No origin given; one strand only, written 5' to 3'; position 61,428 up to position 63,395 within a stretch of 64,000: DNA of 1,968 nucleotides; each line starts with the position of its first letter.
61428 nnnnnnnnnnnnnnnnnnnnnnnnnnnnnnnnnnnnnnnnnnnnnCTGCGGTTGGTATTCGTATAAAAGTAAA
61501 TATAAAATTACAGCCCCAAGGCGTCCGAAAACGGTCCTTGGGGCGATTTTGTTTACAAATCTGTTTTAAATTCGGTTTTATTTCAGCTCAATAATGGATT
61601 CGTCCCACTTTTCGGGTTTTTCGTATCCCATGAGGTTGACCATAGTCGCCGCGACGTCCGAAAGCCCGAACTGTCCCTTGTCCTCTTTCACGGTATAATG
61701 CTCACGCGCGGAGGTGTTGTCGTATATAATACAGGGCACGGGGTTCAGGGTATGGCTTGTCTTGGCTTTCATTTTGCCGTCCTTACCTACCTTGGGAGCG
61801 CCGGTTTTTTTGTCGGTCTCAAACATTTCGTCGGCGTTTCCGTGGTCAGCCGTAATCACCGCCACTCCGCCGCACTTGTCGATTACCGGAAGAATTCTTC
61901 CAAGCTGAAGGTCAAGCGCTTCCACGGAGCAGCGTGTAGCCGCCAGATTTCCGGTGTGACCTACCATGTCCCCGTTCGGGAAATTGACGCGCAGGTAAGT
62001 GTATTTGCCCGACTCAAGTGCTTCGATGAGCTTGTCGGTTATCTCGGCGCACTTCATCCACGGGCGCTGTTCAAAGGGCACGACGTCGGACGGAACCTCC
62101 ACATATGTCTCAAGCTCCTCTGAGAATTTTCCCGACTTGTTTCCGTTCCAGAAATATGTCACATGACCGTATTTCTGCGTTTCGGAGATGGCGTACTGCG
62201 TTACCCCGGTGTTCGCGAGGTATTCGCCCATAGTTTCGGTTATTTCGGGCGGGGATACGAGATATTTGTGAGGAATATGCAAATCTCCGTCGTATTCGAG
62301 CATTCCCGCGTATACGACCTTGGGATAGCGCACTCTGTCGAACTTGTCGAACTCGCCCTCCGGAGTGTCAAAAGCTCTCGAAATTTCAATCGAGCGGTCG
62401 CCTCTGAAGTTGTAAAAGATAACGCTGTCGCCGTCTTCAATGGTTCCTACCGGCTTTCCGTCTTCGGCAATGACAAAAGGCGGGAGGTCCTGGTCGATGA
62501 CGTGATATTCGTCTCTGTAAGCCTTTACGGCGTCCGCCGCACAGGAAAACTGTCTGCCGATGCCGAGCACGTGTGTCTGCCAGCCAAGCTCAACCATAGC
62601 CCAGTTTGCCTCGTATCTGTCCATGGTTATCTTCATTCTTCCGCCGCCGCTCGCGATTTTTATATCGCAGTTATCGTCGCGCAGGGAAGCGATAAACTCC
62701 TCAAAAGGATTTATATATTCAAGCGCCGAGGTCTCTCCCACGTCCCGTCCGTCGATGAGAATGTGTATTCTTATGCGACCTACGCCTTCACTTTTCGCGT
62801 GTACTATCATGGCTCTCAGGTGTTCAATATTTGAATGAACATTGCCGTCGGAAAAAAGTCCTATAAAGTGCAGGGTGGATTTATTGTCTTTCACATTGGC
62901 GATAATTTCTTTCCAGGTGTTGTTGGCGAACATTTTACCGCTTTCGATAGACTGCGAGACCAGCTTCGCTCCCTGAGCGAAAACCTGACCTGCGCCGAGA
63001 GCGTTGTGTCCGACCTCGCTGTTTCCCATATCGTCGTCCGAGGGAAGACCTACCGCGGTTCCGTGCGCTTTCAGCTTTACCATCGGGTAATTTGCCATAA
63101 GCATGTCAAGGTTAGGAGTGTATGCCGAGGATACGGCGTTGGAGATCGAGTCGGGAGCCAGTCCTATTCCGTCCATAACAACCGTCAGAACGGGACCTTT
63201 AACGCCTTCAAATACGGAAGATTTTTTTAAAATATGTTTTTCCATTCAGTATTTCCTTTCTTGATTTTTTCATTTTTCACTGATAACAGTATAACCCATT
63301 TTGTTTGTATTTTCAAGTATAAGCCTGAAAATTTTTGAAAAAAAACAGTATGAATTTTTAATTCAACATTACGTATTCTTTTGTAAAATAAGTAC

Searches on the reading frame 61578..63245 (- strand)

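Call 80: search_protein_families(library=pfam, proteins=[window:61578-63245:-], max_evalue=0.00001)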
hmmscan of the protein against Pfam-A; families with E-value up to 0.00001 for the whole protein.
window:61578-63245:- (555 aa): 2 families
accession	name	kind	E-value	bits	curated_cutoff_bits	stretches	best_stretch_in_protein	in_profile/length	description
PF01676.23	Metalloenzyme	-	3.3e-70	236.9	24.3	1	18-542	2-251/252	Metalloenzyme superfamily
PF06415.18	iPGM_N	-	1.5e-64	217.9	27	1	96-319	1-216/217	BPG-independent PGAM N-terminus (iPGM_N)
